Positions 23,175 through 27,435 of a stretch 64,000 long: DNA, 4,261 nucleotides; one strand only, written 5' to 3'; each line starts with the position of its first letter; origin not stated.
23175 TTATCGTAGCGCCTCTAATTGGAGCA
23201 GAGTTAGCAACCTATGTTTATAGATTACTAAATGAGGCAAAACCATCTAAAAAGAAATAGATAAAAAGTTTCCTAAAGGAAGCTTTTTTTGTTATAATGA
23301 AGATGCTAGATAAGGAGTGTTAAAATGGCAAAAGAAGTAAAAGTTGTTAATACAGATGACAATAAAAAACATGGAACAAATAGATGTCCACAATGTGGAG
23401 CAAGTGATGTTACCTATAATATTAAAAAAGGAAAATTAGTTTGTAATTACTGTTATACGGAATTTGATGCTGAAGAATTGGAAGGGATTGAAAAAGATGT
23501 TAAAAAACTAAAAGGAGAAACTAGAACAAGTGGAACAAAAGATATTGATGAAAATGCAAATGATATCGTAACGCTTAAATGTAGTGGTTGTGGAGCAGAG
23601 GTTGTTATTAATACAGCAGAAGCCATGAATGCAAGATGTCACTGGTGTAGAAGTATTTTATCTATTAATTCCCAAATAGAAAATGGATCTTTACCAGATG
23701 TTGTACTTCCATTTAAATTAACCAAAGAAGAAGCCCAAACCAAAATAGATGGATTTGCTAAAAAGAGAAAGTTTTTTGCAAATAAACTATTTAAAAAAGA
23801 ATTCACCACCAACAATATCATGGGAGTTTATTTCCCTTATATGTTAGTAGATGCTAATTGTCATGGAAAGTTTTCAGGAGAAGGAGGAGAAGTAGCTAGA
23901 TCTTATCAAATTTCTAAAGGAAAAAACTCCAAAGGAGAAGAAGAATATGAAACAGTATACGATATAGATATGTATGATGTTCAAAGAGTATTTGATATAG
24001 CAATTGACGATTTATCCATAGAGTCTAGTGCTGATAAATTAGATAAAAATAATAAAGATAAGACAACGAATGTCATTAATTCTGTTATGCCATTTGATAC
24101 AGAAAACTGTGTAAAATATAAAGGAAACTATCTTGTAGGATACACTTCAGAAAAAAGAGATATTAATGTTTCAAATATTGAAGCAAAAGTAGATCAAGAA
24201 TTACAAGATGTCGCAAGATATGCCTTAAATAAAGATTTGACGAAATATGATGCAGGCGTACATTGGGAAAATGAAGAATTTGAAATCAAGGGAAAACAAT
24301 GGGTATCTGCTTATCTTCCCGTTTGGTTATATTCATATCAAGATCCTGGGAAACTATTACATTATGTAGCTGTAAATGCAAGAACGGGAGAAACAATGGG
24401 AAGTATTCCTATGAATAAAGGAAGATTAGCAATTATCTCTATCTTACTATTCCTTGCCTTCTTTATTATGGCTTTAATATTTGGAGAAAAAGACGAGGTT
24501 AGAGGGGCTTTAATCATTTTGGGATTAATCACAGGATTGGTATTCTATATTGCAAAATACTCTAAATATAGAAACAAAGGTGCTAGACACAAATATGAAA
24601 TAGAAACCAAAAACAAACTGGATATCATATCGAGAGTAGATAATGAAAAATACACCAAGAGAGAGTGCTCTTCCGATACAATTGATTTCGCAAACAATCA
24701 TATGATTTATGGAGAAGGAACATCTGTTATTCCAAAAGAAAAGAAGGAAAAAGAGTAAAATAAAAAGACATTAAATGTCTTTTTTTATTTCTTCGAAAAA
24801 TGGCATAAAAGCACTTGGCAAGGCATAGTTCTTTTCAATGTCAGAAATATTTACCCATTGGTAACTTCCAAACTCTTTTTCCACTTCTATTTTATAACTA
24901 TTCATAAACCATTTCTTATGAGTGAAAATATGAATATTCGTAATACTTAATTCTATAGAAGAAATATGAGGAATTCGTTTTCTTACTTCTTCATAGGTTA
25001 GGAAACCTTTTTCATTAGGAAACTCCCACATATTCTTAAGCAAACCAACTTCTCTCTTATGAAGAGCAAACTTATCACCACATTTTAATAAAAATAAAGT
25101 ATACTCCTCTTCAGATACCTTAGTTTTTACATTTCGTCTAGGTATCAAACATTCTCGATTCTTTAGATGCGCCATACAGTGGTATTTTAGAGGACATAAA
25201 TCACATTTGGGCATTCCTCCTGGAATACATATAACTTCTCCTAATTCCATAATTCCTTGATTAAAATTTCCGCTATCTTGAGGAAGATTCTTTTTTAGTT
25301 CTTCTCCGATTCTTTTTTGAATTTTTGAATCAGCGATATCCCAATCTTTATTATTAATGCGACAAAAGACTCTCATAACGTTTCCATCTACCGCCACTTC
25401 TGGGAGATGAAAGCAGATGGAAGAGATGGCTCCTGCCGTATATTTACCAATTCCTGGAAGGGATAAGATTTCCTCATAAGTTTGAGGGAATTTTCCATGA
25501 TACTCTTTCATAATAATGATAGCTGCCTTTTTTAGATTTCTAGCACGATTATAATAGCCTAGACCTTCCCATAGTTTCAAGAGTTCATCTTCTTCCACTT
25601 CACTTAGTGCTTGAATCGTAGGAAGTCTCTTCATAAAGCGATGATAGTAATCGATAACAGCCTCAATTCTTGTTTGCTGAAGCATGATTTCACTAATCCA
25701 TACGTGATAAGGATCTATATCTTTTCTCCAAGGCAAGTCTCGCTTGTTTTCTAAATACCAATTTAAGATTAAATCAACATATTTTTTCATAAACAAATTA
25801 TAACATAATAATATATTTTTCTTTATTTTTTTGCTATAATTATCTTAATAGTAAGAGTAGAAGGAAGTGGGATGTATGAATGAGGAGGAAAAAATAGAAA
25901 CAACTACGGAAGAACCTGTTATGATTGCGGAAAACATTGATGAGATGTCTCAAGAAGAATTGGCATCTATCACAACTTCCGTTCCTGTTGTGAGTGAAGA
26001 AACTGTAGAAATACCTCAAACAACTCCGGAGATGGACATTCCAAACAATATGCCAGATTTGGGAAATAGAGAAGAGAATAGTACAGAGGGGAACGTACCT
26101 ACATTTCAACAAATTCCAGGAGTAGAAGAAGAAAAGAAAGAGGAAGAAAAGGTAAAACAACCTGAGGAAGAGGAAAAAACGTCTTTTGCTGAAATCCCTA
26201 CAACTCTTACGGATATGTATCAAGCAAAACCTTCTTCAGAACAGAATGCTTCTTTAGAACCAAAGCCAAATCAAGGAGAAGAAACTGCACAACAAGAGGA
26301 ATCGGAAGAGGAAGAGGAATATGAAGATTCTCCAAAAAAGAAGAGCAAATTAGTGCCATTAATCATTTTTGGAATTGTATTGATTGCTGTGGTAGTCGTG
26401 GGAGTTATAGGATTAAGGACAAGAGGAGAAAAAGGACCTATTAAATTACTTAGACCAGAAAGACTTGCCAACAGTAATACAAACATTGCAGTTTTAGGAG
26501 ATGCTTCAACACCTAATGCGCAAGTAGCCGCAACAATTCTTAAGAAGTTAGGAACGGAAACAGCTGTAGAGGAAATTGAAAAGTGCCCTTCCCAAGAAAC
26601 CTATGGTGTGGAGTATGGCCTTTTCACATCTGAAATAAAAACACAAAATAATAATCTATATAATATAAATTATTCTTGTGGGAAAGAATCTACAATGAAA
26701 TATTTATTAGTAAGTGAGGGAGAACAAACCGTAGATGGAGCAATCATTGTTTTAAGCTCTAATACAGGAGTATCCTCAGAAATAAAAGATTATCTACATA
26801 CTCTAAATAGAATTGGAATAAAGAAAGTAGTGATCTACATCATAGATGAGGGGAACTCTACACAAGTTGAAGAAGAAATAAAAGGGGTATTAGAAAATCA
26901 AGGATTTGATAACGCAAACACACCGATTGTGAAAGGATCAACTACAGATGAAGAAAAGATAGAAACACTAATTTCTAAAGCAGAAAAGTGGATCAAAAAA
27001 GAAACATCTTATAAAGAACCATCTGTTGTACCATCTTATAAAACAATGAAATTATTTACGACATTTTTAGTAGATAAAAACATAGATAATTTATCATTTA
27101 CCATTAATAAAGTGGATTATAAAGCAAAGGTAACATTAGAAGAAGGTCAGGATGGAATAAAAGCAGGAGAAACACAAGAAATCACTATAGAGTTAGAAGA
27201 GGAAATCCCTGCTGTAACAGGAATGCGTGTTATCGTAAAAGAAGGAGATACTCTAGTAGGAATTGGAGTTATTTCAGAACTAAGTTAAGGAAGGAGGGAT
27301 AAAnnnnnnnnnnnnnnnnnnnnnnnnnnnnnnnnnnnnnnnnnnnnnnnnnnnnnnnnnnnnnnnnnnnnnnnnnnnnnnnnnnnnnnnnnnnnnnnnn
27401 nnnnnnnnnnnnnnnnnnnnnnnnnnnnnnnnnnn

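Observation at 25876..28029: Membrane-anchored EF-Tu-derived protein with every GTPase motif destroyed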

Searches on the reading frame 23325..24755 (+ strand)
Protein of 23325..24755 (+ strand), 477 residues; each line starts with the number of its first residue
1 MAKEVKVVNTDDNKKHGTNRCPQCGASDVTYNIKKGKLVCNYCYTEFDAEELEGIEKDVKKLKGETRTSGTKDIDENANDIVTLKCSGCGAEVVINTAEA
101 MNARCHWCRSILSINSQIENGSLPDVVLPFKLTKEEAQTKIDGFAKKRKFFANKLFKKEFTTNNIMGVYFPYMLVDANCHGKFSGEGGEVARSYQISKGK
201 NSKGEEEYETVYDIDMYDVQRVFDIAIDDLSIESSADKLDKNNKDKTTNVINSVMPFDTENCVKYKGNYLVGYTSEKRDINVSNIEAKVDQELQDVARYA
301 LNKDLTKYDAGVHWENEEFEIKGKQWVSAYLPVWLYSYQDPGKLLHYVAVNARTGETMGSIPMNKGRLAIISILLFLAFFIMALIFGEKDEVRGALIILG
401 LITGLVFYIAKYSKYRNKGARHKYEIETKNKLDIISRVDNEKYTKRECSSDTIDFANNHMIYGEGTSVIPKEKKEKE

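Call 3: search_protein_families(library=pfam, proteins=[window:23325-24755:+], max_evalue=10)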
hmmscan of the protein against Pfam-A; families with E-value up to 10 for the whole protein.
window:23325-24755:+ (477 aa): 25 families
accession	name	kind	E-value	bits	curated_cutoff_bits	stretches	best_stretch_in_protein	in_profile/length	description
PF10080.14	FtrD-like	-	0.00066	20.2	26.3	1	8-54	24-68/101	Membrane iron-sulfur containing protein FtrD-like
PF11781.13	Zn_ribbon_RRN7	-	0.0093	16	27.1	1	20-45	6-29/32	Zinc-finger of RNA-polymerase I-specific TFIIB, Rrn7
PF08271.17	Zn_Ribbon_TF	-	0.012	15.6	29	1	20-43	2-25/43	TFIIB zinc-binding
PF12773.13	DZR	-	0.034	14.7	27.3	1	21-96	1-37/45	Double zinc ribbon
PF02748.20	PyrI_C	-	0.063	13.6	23.4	1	34-51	30-47/48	Aspartate carbamoyltransferase regulatory chain, metal binding domain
PF01155.25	HypA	-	0.094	13.2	28.9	2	15-62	67-110/112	Hydrogenase/urease nickel incorporation, metallochaperone, hypA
PF23451.1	Zn_ribbon_PaaD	-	0.11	12.6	27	1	10-44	6-40/53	PaaD zinc beta ribbon domain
PF08792.16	A2L_zn_ribbon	-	0.18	12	22.9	1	85-98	5-18/33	A2L zinc ribbon domain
PF08274.17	Zn_Ribbon_YjdM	-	0.19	12.2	30.8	1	20-47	4-29/30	PhnA Zinc-Ribbon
PF01667.23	Ribosomal_S27e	-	0.24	11.6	24.5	1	82-112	6-36/55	Ribosomal protein S27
PF07282.18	Cas12f1-like_TNB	-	0.57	10.8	26.3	1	14-49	24-52/60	Cas12f1-like, TNB domain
PF12760.12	Zn_ribbon_IS1595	-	0.81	10.1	25.4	1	19-44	19-44/46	Transposase zinc-ribbon domain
PF07191.17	Zn_ribbon_6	-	1.1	9.8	25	0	20-50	2-29/67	Double zinc ribbon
PF03966.22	Trm112p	-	1.1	9.6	22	1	21-43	10-31/40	Trm112p-like protein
PF19134.6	DUF5817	-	1.2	9.6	31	1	6-34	13-37/57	Domain of unknown function (DUF5817)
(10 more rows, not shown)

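Call 4: search_protein_families(library=ncbifam, proteins=[window:23325-24755:+], max_evalue=10)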
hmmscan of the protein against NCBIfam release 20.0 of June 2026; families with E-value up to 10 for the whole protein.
window:23325-24755:+ (477 aa): 12 families
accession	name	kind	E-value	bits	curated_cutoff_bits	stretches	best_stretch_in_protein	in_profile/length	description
NF001629.0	PRK00415.1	equivalog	0.0013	18.2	70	1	74-112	5-43/62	30S ribosomal protein S27e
NF053706.1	PrRKinActvMcsABac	equivalog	0.0024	17.7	210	1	10-59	69-116/182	protein-arginine kinase activator protein McsA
NF001607.0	PRK00398.1-4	equivalog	0.0035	17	89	1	84-110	10-36/53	DNA-directed RNA polymerase subunit P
NF047912.1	ECs_2282_CxxC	subfamily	0.0077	16.1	37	3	20-53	4-43/60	ECs_2282 family putative zinc-binding protein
TIGR03655.1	anti_R_Lar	subfamily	0.016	15.5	39.6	2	20-51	3-42/55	Lar family restriction alleviation protein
NF001658.0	PRK00423.1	subfamily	0.049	12.7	384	1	11-45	6-40/312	transcription initiation factor IIB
TIGR01218.1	Gpos_tandem_5TM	subfamily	0.078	12.7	35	1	328-409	108-190/208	tandem five-TM protein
NF011482.0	PRK14892.1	equivalog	0.094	12.6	109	1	18-48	21-53/101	putative transcription elongation factor Elf1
NF038384.1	zinc_YnfU_fam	subfamily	0.16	11.6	36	1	18-49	16-50/52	YnfU family zinc-binding protein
TIGR00595.1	priA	equivalog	0.24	9.9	230.35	1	19-50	226-256/509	replication restart helicase PriA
TIGR02605.1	CxxC_CxxC_SSSS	subfamily_domain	1.4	9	31.3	0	85-110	7-34/52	FmdB family zinc ribbon protein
NF001606.0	PRK00398.1-3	equivalog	2.2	8.1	72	1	84-108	3-25/44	DNA-directed RNA polymerase subunit P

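Call 79: search_protein_families(library=padloc, proteins=[window:23325-24755:+], max_evalue=0.01)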
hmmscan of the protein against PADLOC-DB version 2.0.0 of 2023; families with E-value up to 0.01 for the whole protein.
window:23325-24755:+ (477 aa): 0 families

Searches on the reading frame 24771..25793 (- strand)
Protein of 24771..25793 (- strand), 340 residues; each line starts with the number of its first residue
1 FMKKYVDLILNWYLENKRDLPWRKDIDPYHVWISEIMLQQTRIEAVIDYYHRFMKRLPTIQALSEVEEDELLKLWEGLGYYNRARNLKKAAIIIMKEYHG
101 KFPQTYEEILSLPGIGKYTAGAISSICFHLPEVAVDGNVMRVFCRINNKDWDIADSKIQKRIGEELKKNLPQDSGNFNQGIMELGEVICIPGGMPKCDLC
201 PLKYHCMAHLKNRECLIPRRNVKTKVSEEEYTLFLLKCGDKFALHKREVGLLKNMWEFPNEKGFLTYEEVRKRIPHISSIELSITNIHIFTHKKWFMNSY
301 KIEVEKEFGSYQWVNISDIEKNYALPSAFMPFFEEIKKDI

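Call 80: search_protein_families(library=pfam, proteins=[window:24771-25793:-], max_evalue=0.0001)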
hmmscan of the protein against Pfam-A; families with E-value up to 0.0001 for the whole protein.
window:24771-25793:- (340 aa): 3 families
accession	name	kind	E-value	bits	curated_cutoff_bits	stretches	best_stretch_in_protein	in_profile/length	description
PF00730.31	HhH-GPD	-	7.2e-22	78.2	26.2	1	33-166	1-106/108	HhH-GPD superfamily base excision DNA repair protein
PF14815.12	NUDIX_4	-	2.6e-18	66.3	35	1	233-334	2-112/113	NUDIX domain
PF00633.29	HHH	-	1.1e-08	34.9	24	1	98-125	2-29/30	Helix-hairpin-helix motif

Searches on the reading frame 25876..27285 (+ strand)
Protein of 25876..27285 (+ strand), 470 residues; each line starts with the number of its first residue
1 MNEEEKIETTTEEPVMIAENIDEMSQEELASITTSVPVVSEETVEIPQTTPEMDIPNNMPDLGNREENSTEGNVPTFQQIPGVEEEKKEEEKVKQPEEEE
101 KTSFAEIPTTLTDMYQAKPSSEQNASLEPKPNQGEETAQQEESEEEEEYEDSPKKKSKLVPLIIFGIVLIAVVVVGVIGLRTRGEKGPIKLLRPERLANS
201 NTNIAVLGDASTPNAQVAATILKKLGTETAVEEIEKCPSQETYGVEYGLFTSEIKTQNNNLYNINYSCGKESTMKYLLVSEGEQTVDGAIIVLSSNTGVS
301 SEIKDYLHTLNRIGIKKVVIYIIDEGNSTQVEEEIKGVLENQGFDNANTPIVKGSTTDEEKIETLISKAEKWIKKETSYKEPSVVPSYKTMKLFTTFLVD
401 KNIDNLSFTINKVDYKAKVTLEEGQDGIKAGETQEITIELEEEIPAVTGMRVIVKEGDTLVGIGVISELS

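Call 3: search_protein_families(library=pfam, proteins=[window:25876-27285:+], max_evalue=10)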
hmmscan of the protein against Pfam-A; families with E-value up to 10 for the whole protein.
window:25876-27285:+ (470 aa): 5 families
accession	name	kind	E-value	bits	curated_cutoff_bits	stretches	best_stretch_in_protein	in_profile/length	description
PF00009.33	GTP_EFTU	-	5.2e-06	26.6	26.5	1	279-373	86-186/188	Elongation factor Tu GTP binding domain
PF15677.10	CEND1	-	0.00037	21.5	27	1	74-178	29-137/143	Cell cycle exit and neuronal differentiation protein 1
PF03143.23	GTP_EFTU_D3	-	0.0047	17.6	27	1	393-469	35-105/106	Elongation factor Tu C-terminal domain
PF20185.3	DUF6548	-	0.0048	17.2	27.3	1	122-178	103-161/164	Family of unknown function (DUF6548)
PF01080.22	Presenilin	-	0.34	10.1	34.3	1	83-153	254-325/408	Presenilin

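Call 4: search_protein_families(library=ncbifam, proteins=[window:25876-27285:+], max_evalue=10)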
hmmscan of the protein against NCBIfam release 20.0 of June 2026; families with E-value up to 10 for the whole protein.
window:25876-27285:+ (470 aa): 9 families
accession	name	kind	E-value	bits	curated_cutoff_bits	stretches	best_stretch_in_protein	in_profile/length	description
NF000766.0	PRK00049.1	subfamily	5.4e-15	55.1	449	2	215-358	30-177/396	elongation factor Tu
NF009373.0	PRK12736.1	subfamily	8.5e-15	54.4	452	2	202-358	13-177/394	elongation factor Tu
TIGR00485.1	EF-Tu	equivalog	2.7e-14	52.7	522.4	2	215-368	30-195/394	elongation factor Tu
NF009372.0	PRK12735.1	subfamily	1.9e-13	50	479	2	216-359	31-178/396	elongation factor Tu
TIGR00475.1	selB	equivalog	3.9e-06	25.8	242.25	1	282-367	70-159/581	selenocysteine-specific translation elongation factor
NF006283.1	PRK08455.1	equivalog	0.0019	17.9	187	1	144-180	3-39/182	flagellar basal body-associated protein FliL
NF004285.1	PRK05696.1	equivalog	0.019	14.8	179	1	142-177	5-38/171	flagellar basal body-associated protein FliL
NF033483.0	PknB_PASTA_kin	equivalog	0.13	11.2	450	1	90-241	265-401/563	Stk1 family PASTA domain-containing Ser/Thr kinase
NF039170.1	SdrH_fam_CTERM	subfamily_domain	0.14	12.1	50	1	118-178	97-158/163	SdrH family protein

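Call 6: find_homologous_proteins(query=window:25876-27285:+, max_evalue=0.001)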
Query window:25876-27285:+ (470 aa): 10 proteins with E <= 0.001 among 8000 candidates.
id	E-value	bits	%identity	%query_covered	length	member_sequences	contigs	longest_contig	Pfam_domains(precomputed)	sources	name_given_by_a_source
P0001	3.0e-291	984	100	100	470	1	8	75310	PF00009.34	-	-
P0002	1.6e-100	356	43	100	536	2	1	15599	PF03143.24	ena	-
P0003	6.2e-96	340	41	100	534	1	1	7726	-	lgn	-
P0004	2.6e-68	249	43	70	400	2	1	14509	PF00009.34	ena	-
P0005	1.6e-8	52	26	33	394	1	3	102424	PF03143.24,PF00009.34,PF03144.32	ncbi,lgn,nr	ncbi:elongation factor Tu [Candidatus Saccharibacteria bacterium]|nr:elongation factor Tu [Candidatu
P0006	7.5e-8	50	24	35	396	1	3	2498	PF03143.24,PF00009.34,PF03144.32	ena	-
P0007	1.8e-6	46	23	33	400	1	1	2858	PF03143.24,PF00009.34,PF03144.32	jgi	-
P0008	5.9e-6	44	23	40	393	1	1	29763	PF03143.24,PF00009.34,PF03144.32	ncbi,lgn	-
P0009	7.5e-6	44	22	33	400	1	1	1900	PF03143.24,PF00009.34,PF03144.32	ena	-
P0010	9.2e-4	37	22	33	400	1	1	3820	PF03143.24,PF00009.34,PF03144.32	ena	-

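Call 10: find_encoding_contigs(protein=P0002, flank=8000, max_places=4)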
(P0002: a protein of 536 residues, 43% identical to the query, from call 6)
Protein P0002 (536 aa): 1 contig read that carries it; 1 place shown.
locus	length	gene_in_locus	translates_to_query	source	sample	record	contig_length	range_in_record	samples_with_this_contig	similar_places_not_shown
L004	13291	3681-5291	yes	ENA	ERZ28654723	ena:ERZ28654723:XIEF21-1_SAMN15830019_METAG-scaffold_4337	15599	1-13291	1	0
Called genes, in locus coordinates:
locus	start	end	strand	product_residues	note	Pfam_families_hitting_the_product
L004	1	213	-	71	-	?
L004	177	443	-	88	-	-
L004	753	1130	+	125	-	-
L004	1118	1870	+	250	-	PF04973:NMN_transporter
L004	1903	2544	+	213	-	PF06541:ABC_trans_CmpB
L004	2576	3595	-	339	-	PF00730:HhH-GPD, PF00633:HHH, PF14815:NUDIX_4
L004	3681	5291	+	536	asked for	PF03143:GTP_EFTU_D3 (weak)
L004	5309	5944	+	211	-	-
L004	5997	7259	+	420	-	PF06245:DUF1015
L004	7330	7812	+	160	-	PF00383:dCMP_cyt_deam_1, PF14437:MafB19-deam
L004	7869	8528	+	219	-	PF12917:YfbR-like (weak), PF13023:HD_3, PF01966:HD (weak)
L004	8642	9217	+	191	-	-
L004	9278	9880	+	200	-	PF08010:Phage_30_3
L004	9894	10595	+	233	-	PF00571:CBS (faint)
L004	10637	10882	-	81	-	-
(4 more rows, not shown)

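Call 13: find_encoding_contigs(protein=P0001, flank=3000, max_places=8)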
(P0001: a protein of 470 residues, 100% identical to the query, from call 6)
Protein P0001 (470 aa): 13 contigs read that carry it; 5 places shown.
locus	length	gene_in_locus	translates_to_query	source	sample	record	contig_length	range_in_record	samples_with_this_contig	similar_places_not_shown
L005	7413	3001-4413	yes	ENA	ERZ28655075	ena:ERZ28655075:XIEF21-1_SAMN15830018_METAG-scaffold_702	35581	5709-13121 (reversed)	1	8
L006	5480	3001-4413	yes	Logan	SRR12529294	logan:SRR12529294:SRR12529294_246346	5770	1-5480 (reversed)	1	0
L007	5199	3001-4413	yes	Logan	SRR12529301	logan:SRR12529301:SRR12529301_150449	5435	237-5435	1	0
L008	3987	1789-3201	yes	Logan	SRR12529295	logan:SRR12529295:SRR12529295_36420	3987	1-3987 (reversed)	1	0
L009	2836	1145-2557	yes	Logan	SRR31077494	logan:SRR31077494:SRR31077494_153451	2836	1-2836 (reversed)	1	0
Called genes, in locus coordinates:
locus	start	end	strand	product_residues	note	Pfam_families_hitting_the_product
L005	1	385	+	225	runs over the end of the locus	PF00230:MIP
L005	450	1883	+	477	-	-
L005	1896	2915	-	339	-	PF00730:HhH-GPD, PF00633:HHH, PF14815:NUDIX_4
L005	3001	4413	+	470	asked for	PF00009:GTP_EFTU (weak)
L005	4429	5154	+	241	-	-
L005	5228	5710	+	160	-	PF00383:dCMP_cyt_deam_1, PF14437:MafB19-deam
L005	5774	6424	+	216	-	PF12917:YfbR-like (weak), PF13023:HD_3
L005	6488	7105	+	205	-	-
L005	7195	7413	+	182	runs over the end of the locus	-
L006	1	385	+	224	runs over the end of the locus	?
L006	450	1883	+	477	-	-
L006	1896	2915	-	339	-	PF00730:HhH-GPD, PF00633:HHH, PF14815:NUDIX_4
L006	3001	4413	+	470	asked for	PF00009:GTP_EFTU (weak)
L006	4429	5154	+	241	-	-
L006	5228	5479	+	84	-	?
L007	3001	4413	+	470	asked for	PF00009:GTP_EFTU (weak)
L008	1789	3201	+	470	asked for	PF00009:GTP_EFTU (weak)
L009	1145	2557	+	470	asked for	PF00009:GTP_EFTU (weak)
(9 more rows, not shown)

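Call 24: find_encoding_contigs(protein=P0003, flank=8000, max_places=3)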
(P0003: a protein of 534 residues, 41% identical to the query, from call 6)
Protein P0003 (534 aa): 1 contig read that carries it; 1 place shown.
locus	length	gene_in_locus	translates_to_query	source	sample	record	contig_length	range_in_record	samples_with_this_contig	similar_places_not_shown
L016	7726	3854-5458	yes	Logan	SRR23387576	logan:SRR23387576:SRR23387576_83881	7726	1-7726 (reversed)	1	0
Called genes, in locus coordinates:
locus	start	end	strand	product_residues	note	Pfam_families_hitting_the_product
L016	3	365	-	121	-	?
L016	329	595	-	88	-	-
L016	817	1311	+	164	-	PF01467:CTP_transf_like (faint)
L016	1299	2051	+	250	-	PF04973:NMN_transporter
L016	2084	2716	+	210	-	PF06541:ABC_trans_CmpB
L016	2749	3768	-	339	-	PF00730:HhH-GPD, PF00633:HHH, PF14815:NUDIX_4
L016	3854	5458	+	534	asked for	-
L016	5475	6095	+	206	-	-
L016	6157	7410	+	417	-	PF06245:DUF1015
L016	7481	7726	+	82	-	?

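Call 25: find_encoding_contigs(protein=P0004, flank=10000, max_places=3)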
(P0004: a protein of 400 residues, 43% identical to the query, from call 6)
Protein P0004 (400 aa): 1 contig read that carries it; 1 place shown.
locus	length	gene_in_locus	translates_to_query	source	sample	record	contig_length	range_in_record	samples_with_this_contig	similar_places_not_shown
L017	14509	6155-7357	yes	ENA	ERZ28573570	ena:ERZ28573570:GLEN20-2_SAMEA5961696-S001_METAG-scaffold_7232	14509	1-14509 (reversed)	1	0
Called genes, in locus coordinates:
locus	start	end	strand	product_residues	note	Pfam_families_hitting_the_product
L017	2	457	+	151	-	?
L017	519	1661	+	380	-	-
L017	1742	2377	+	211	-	PF06541:ABC_trans_CmpB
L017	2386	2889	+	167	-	PF00293:NUDIX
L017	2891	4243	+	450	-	PF14094:DUF4272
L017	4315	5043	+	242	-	-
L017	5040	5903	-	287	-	PF00730:HhH-GPD, PF00633:HHH, PF14815:NUDIX_4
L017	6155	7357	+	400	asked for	PF00009:GTP_EFTU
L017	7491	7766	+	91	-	PF03143:GTP_EFTU_D3 (weak)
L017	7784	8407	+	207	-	-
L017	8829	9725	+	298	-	PF06245:DUF1015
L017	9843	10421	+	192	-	-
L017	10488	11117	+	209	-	-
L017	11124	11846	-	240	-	-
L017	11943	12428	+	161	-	-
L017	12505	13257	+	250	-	PF12917:YfbR-like (weak), PF13023:HD_3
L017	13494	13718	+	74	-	-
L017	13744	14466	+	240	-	PF00793:DAHP_synth_1, PF03102:NeuB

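Call 79: search_protein_families(library=padloc, proteins=[window:25876-27285:+], max_evalue=0.01)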
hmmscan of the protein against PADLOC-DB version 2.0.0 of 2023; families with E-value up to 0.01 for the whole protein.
window:25876-27285:+ (470 aa): 0 families
